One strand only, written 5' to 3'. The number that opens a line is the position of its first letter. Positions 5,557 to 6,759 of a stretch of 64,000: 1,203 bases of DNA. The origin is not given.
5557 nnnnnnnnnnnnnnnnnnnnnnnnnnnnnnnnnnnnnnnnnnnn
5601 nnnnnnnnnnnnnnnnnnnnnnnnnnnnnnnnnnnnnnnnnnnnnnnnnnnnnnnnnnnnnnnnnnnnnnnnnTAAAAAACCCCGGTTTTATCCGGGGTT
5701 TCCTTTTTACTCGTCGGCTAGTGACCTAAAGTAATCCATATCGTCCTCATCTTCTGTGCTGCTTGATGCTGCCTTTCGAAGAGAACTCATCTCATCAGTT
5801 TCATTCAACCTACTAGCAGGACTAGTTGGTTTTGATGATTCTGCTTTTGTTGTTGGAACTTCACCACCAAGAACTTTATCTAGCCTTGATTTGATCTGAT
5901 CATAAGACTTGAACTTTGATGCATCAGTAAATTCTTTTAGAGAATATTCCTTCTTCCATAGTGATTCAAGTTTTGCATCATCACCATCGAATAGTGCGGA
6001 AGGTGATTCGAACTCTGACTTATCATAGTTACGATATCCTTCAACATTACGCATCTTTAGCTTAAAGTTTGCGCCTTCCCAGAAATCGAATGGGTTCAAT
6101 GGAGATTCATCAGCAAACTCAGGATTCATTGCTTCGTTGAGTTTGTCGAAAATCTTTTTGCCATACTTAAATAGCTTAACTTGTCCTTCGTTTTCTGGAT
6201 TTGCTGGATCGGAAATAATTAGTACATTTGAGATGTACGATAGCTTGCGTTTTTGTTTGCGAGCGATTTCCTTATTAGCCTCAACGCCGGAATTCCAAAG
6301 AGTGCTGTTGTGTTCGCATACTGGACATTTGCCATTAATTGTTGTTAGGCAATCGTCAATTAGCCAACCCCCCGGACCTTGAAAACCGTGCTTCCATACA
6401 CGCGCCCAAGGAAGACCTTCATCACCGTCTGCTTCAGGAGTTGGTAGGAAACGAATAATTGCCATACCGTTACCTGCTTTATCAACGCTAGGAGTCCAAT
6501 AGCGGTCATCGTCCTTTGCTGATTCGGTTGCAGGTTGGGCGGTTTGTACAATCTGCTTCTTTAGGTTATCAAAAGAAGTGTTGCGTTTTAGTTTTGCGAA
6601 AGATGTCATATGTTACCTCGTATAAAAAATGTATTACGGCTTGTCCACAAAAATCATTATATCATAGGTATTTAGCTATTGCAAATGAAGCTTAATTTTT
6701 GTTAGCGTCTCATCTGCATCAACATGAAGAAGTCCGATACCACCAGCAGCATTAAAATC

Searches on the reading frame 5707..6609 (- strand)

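Call 86: search_protein_families(library=phrogs, proteins=[window:5707-6609:-], max_evalue=0.00001)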
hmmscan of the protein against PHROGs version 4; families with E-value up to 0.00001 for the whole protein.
window:5707-6609:- (300 aa): 3 families
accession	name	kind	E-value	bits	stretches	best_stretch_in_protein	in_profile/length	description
phrog_224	-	DNA, RNA and nucleotide metabolism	2e-111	373.9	1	3-299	2-317/318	single strand DNA binding protein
phrog_1764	-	unknown function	7.2e-44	151.4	1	12-251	6-244/391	unknown function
phrog_1192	-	DNA, RNA and nucleotide metabolism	7.9e-14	52.8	1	47-275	35-264/326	single strand DNA binding protein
